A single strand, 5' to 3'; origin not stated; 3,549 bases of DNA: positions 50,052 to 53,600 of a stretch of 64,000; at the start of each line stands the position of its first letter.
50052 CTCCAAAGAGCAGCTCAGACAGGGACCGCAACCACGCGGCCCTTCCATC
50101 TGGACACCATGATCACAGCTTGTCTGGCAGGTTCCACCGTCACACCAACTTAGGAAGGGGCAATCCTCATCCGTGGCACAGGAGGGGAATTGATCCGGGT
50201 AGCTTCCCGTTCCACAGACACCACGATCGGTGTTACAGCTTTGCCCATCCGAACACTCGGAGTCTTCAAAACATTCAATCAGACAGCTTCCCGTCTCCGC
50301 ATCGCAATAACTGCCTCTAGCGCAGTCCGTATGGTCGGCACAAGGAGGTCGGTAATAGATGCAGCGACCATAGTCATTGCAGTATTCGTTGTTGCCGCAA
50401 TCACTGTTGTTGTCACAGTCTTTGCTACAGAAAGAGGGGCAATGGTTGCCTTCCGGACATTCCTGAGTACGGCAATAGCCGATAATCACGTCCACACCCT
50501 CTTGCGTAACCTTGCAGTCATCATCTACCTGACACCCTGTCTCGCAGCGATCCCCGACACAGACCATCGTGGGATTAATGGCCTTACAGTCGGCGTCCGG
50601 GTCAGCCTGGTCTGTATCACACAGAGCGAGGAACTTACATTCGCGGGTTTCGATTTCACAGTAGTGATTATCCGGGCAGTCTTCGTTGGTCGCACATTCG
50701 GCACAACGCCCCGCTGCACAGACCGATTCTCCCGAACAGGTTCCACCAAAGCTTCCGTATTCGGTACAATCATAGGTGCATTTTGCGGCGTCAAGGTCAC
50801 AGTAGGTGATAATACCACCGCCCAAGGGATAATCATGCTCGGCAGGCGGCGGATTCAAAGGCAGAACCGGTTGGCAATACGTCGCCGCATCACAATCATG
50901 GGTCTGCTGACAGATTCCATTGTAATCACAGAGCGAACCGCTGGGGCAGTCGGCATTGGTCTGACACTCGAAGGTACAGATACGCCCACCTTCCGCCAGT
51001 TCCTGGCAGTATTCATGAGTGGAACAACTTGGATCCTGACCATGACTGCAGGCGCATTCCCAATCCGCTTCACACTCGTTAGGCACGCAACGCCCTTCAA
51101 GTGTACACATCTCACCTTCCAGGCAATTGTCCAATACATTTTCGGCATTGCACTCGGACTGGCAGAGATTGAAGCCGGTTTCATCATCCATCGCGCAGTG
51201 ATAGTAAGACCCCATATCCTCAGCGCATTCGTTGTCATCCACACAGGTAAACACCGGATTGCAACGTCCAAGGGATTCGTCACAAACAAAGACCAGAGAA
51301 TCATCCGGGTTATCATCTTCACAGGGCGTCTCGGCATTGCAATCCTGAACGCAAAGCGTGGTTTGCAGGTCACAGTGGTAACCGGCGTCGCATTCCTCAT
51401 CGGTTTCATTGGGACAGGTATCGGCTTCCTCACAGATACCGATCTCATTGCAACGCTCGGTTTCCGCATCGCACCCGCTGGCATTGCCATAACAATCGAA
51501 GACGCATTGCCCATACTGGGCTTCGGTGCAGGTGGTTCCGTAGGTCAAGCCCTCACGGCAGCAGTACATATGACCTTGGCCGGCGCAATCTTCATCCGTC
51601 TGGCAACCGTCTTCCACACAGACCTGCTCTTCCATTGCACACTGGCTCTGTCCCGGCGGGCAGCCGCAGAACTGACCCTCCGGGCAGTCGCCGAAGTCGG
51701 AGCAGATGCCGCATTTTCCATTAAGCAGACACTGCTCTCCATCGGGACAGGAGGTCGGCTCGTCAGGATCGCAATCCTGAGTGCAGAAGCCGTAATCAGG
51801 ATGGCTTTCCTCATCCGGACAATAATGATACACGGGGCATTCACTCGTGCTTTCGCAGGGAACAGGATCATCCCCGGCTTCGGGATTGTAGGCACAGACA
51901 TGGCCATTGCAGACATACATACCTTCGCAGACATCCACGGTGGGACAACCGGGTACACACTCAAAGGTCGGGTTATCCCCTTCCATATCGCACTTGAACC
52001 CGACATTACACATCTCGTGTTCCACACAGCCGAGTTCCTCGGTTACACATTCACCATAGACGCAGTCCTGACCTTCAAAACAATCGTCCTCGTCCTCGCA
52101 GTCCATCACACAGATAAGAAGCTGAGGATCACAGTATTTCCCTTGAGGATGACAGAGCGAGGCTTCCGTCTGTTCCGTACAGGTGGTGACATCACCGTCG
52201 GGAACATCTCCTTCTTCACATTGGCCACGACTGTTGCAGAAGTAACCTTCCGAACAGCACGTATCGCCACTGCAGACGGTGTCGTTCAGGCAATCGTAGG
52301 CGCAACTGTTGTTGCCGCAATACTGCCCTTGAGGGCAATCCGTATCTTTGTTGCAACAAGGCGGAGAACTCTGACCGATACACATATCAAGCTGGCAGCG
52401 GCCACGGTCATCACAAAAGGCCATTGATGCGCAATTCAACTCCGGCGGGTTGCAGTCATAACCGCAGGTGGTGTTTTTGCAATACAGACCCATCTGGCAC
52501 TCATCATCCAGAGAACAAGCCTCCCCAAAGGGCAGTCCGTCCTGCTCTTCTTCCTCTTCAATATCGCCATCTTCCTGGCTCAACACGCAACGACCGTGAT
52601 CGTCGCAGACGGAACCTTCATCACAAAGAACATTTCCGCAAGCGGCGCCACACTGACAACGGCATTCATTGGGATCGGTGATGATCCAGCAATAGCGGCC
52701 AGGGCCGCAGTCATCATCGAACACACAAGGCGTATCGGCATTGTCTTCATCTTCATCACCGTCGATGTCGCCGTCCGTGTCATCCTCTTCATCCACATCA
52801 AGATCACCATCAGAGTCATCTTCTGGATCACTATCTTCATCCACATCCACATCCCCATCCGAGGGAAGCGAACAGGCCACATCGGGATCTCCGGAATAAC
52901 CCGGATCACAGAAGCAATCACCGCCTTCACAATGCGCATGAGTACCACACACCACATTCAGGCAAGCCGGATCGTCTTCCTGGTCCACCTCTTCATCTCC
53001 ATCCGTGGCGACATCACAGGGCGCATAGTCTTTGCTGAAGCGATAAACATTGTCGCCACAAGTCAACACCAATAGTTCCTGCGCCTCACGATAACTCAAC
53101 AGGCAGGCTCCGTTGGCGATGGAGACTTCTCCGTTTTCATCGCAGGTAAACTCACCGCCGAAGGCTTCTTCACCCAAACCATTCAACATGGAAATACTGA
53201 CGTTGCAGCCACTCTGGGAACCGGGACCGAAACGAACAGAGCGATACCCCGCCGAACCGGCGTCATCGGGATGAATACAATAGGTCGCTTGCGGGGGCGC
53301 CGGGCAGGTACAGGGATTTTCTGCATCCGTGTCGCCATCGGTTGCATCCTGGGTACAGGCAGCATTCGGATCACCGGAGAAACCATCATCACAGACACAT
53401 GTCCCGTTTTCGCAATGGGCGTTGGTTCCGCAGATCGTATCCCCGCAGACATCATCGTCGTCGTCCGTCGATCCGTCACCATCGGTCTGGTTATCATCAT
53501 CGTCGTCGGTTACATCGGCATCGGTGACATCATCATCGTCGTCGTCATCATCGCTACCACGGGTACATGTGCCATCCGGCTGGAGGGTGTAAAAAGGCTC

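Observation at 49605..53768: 1,388-aa acidic, cysteine-dense lipoprotein with EGF-like modules and homopolymeric Asp runs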

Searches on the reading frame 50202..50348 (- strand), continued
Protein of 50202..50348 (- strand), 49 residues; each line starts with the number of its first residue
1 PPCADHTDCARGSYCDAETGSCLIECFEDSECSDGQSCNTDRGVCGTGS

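Call 82: find_encoding_contigs(protein=P0173, flank=10000, max_places=1)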
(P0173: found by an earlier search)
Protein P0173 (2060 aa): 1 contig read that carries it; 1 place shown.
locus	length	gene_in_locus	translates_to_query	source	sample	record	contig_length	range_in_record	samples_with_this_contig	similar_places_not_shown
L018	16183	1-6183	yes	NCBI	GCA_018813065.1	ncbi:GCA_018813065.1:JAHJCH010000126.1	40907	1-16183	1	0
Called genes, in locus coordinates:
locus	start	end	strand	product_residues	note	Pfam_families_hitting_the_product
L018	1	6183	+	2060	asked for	PF04706:Dickkopf_N (faint), PF19232:DUF5885 (faint), PF23416:DUF7107 (faint)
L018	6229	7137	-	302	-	-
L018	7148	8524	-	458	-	PF00289:Biotin_carb_N, PF02786:CPSase_L_D2, PF02222:ATP-grasp (weak), PF07478:Dala_Dala_lig_C, PF02785:Biotin_carb_C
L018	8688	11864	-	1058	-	PF11617:Cu-binding_MopE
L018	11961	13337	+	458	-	-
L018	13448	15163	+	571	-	-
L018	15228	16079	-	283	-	PF00691:OmpA (weak)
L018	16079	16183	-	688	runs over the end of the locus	-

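Call 83: find_encoding_contigs(protein=P0023, flank=10000, max_places=1)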
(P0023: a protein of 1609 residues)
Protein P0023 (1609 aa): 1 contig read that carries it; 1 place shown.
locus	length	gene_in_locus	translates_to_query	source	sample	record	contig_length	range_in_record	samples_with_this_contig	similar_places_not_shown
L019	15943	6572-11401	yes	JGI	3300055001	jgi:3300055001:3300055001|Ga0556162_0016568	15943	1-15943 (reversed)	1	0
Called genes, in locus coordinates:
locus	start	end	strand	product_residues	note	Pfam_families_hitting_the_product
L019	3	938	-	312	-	?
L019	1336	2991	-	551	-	PF10571:UPF0547 (weak), PF00069:Pkinase, PF07714:PK_Tyr_Ser-Thr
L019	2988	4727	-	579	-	PF16697:Yop-YscD_cpl, PF00498:FHA, PF13185:GAF_2, PF01590:GAF, PF13492:GAF_3, PF00211:Guanylate_cyc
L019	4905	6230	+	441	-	PF00072:Response_reg, PF00158:Sigma54_activat, PF01078:Mg_chelatase (faint), PF14532:Sigma54_activ_2, PF07724:AAA_2 (faint), PF07728:AAA_5, PF25601:AAA_lid_14, PF02954:HTH_8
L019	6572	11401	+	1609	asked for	-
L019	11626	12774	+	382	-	PF00092:VWA, PF13519:VWA_2 (weak)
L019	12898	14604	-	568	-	PF14258:DUF4350 (weak), PF23355:IFT52_GIFT (faint), PF09822:ABC_transp_aux (faint)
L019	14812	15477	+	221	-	-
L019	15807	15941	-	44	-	?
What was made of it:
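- Module-sharing proteins that lack the barrel are not next to pilus genes (calls 82, 83).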

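Call 95: find_encoding_contigs(protein=P0032, flank=10000, max_places=1)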
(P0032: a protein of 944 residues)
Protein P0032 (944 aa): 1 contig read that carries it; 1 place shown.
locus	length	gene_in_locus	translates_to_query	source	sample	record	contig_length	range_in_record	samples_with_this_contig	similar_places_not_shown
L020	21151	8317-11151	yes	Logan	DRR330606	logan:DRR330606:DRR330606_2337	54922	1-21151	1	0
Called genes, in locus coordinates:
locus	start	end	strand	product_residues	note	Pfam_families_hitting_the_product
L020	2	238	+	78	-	?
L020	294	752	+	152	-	PF07963:N_methyl (weak), PF16732:ComP_DUS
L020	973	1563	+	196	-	PF07963:N_methyl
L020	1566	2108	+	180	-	PF07963:N_methyl (weak)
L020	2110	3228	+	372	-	PF07963:N_methyl, PF16074:PilW (weak)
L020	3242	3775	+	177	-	PF14341:PilX_N (weak)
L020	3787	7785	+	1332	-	PF05567:T4P_PilY1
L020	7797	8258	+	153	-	-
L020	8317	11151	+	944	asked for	-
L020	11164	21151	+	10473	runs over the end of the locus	-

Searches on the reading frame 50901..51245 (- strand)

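Call 9: search_protein_families(library=pfam, proteins=[window:50901-51245:-], max_evalue=10)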
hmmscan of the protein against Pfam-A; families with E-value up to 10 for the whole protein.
seq(115 aa): 1 family
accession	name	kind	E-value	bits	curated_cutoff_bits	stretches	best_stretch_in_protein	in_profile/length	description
PF04706.18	Dickkopf_N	-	0.096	13.5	25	2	70-113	4-51/51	Dickkopf N-terminal cysteine-rich region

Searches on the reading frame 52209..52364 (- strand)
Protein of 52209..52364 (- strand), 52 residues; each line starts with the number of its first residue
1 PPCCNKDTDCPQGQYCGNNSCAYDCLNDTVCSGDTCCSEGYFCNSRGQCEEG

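Call 9: search_protein_families(library=pfam, proteins=[window:52209-52364:-], max_evalue=10)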
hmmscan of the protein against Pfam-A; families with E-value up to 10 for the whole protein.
seq(52 aa): 3 families
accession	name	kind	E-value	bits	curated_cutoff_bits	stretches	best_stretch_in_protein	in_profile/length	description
PF04706.18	Dickkopf_N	-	0.024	15.4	25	1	4-49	2-50/51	Dickkopf N-terminal cysteine-rich region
PF23416.1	DUF7107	-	0.18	12.6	24.6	1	4-45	2-43/48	Domain of unknown function (DUF7107)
PF00095.26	WAP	-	4.6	8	20.8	1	4-26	17-39/41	WAP-type (Whey Acidic Protein) 'four-disulfide core'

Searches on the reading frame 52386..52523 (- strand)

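Call 9: search_protein_families(library=pfam, proteins=[window:52386-52523:-], max_evalue=10)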
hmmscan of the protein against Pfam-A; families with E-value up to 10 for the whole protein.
seq(46 aa): 4 families
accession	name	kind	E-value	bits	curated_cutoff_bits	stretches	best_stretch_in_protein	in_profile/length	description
PF04706.18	Dickkopf_N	-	0.26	12.1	25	1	3-43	2-45/51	Dickkopf N-terminal cysteine-rich region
PF23416.1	DUF7107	-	0.27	12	24.6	1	3-44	2-42/48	Domain of unknown function (DUF7107)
PF01683.23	EB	-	1.3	9.6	24.3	1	1-20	20-39/52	EB module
PF00095.26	WAP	-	3.6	8.4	20.8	1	2-27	16-41/41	WAP-type (Whey Acidic Protein) 'four-disulfide core'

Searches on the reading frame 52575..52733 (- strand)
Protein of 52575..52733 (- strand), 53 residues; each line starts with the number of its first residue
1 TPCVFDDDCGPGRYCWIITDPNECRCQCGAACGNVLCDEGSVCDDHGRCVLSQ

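Call 9: search_protein_families(library=pfam, proteins=[window:52575-52733:-], max_evalue=10)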
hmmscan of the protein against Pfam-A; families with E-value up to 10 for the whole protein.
seq(53 aa): 1 family
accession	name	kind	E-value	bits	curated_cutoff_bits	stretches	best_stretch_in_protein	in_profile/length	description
PF04706.18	Dickkopf_N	-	0.38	11.6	25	1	3-51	2-47/51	Dickkopf N-terminal cysteine-rich region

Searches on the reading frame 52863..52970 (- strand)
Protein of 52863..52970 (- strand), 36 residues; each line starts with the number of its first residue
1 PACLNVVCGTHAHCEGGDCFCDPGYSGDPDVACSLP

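Call 9: search_protein_families(library=pfam, proteins=[window:52863-52970:-], max_evalue=10)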
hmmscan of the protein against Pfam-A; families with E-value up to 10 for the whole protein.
seq(36 aa): 4 families
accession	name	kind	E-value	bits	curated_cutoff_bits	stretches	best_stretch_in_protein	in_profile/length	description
PF23106.1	EGF_Teneurin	-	0.00075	20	24.3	1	6-28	3-25/30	Teneurin-like EGF domain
PF07974.19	EGF_2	-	0.0012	19.5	22.1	1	5-28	5-30/32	EGF-like domain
PF25024.1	EGF_TEN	-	0.0022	18.1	65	1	3-28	95-120/234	Teneurin EGF domain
PF18720.7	EGF_Tenascin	-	0.12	13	25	1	8-28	6-26/29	Tenascin EGF domain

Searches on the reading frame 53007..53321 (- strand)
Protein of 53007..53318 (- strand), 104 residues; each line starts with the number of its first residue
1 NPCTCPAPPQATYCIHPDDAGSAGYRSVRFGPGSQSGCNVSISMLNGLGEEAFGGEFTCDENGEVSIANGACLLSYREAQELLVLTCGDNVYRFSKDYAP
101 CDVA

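Call 9: search_protein_families(library=pfam, proteins=[window:53007-53318:-], max_evalue=10)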
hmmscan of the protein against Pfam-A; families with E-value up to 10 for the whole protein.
seq(104 aa): 0 families

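Call 67: predict_structure(alignment_id=A7)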
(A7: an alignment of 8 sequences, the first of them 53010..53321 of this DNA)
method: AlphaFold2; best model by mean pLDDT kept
length: 104 residues; sequences in the alignment: 8
mean_pLDDT: 86.4   pTM: 0.78
mean pLDDT of the five models: 86.4, 85.4, 84.4, 83.8, 82.2
residues with pLDDT >= 90: 48; 70-90: 47; 50-70: 8; < 50: 1
segments of 3 or more residues with pLDDT < 50: none
pLDDT, mean of each block of 10 residues (from residue 1): 76 87 79 91 91 91 86 88 91 90 71
secondary structure, 60 per line:
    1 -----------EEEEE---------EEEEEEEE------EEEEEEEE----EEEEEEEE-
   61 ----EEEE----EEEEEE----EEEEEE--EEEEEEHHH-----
elements in order: E12-16 E26-33 E40-47 E52-59 E65-68 E73-78 E83-88 E91-96
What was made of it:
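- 53016..53312 (-): Conserved 8-stranded beta-barrel domain (aa 153-251, 8 Cys); the marker of the orthologous family. Structure model pLDDT 86, pTM 0.78, eight strands (call 67).
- On Calycin-like 8-stranded beta-barrel (lipocalin / streptavidin / PliC-type folds): The model has pLDDT 86 and eight strands (call 67).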

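Call 84: search_solved_structures(query=A7, max_evalue=1)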
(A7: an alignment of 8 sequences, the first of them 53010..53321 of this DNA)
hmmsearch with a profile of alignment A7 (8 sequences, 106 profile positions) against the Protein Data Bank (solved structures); distinct sequences matched with E-value up to 1: 2.
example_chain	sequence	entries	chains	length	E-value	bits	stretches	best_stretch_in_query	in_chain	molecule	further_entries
7pxp_A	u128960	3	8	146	0.52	13.8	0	54-98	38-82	Benzoylsuccinyl-CoA thiolase subunit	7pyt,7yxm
7skn_A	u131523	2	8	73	0.88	13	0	26-94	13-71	De novo synthetic protein DIG8-CC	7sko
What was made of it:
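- On Calycin-like 8-stranded beta-barrel (lipocalin / streptavidin / PliC-type folds): Sequence searches found nothing (calls 9, 84).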

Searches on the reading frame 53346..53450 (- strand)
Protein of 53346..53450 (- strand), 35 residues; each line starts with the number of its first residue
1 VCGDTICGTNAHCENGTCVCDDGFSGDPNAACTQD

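Call 9: search_protein_families(library=pfam, proteins=[window:53346-53450:-], max_evalue=10)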
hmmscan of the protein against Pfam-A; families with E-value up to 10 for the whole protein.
seq(35 aa): 10 families
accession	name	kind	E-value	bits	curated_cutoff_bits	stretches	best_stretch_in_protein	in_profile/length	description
PF23106.1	EGF_Teneurin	-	0.0011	19.4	24.3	1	7-33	5-28/30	Teneurin-like EGF domain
PF01683.23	EB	-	0.0022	18.4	24.3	1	5-26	26-47/52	EB module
PF07974.19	EGF_2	-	0.0033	18.2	22.1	1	4-27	5-30/32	EGF-like domain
PF25024.1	EGF_TEN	-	0.005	16.9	65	1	5-27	195-217/234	Teneurin EGF domain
PF12947.13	EGF_3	-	0.047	14.4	28.5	1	5-27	6-32/36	EGF domain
PF12946.13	EGF_MSP1_1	-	0.13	12.8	27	1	1-32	1-36/37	MSP1 EGF domain 1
PF18720.7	EGF_Tenascin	-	0.26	11.8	25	1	7-27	6-26/29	Tenascin EGF domain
PF23308.1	TSP1_TSH7A-B_C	-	0.28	11.5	27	1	13-25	10-23/40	THS7A/B C-terminal TSP1 domain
PF12661.13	hEGF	-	0.47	11.4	29.3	1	7-24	1-22/22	Human growth factor-like EGF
PF09065.15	Haemadin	-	6.9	7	25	0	2-28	3-23/27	Haemadin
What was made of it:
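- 53355..53447 (-): EGF-like module 1 (aa 108-138, 6 Cys); lineage-specific. Pfam EGF_Teneurin/EGF_2 at 18-19 bits, below cut-off (call 9).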
